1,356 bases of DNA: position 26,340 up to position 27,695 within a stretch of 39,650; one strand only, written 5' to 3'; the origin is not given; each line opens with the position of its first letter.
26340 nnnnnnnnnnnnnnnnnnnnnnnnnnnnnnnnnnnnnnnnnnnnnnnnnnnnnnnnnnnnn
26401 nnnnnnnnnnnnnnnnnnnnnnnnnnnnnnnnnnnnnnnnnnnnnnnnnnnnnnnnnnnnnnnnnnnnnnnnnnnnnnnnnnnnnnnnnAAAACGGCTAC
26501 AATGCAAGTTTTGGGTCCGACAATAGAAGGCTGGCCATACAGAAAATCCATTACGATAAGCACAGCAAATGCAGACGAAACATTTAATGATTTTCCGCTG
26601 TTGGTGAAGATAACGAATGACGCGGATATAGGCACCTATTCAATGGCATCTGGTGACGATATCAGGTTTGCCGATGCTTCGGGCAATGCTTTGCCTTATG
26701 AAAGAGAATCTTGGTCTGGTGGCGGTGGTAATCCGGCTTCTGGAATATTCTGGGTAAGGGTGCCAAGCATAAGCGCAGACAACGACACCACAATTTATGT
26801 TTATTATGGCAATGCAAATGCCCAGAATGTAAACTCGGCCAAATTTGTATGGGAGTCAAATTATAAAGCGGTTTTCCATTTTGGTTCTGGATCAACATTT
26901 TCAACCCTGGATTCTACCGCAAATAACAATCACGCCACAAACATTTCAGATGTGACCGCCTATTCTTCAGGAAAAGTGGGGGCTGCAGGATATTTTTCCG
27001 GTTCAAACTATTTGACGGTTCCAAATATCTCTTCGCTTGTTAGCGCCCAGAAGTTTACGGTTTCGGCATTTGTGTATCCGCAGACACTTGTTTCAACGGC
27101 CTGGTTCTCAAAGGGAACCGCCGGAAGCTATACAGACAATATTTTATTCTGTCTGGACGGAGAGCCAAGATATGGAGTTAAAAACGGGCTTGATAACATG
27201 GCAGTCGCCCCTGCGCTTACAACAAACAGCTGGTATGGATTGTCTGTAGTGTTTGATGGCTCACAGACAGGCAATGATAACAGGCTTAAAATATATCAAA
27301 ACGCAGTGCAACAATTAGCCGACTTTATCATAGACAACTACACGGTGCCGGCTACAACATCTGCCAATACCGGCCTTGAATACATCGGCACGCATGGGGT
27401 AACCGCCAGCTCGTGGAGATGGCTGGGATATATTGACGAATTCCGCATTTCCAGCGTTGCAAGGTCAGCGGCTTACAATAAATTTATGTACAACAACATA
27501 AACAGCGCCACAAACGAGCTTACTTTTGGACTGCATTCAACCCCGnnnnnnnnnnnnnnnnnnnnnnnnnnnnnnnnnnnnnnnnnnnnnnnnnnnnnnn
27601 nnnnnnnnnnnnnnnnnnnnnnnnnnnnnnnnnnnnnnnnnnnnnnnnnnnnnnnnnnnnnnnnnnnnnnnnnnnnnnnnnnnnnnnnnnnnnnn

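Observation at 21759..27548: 1929-aa Ig-repeat protein with C-terminal DUF2341-LamG sits in the PilY1 position after four minor pilins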

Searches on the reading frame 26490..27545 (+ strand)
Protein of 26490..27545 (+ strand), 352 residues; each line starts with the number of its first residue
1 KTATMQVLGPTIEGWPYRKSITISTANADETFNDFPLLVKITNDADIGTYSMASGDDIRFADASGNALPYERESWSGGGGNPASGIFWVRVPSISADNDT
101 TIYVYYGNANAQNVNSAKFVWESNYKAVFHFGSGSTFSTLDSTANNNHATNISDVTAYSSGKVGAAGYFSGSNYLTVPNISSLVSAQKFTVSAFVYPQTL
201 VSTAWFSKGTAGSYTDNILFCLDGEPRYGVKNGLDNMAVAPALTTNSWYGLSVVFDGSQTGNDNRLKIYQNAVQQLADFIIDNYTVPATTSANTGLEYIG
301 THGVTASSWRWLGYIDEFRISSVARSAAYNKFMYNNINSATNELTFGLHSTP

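Call 6: search_protein_families(library=pfam, proteins=[window:26502-27545:+], max_evalue=1)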
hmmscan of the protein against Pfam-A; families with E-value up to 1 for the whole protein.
seq(348 aa): 2 families
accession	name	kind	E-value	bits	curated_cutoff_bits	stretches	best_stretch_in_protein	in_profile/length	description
PF10102.14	DUF2341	-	1.2e-14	54.9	23.4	1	51-116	2-64/84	Domain of unknown function (DUF2341)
PF13385.13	Laminin_G_3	-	1.4e-13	51.7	27.6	1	166-324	2-148/151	Concanavalin A-like lectin/glucanases superfamily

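Call 37: predict_structure(protein=window:26490-27545:+)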
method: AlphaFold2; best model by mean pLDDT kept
length: 352 residues; sequences in the alignment: 1
mean_pLDDT: 35.3   pTM: 0.34
mean pLDDT of the five models: 35.3, 34.6, 34.5, 34.0, 32.7
residues with pLDDT >= 90: 0; 70-90: 15; 50-70: 50; < 50: 287
segments of 3 or more residues with pLDDT < 50: 1-11, 25-34, 42-54, 77-82, 94-97, 110-116, 119-352
pLDDT, mean of each block of 10 residues (from residue 1): 34 62 51 49 40 57 75 50 55 53 65 48 32 28 24 25 27 27 27 29 25 26 23 21 24 30 33 35 26 23 22 23 25 23 23 24
secondary structure, 60 per line:
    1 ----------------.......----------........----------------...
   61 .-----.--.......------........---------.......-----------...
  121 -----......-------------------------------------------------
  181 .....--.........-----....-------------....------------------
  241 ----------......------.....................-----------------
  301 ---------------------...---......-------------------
elements in order: E17-23 E34-41 E58-61 E70-76 E83-90 E100-106 E118-120 E126-131 H181-185 E188-196 E202-205 E219-222 E251-256 H263-283 H328-333

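Call 73: search_solved_structures(query=window:26490-27545:+, max_evalue=1)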
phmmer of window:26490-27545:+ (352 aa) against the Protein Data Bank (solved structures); distinct sequences matched with E-value up to 1: 5.
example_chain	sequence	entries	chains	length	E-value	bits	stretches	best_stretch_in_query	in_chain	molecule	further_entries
5hon_A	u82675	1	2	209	0.0024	20.6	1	135-206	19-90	Extracellular arabinanase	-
6cxc_Y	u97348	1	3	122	0.63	12.6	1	242-301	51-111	R4.C6 Fab Light Chain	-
4v39_A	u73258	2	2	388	0.81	12.3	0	96-138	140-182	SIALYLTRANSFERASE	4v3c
4v38_A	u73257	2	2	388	0.81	12.3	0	96-138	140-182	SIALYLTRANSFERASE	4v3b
4v2u_A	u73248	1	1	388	0.83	12.2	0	96-138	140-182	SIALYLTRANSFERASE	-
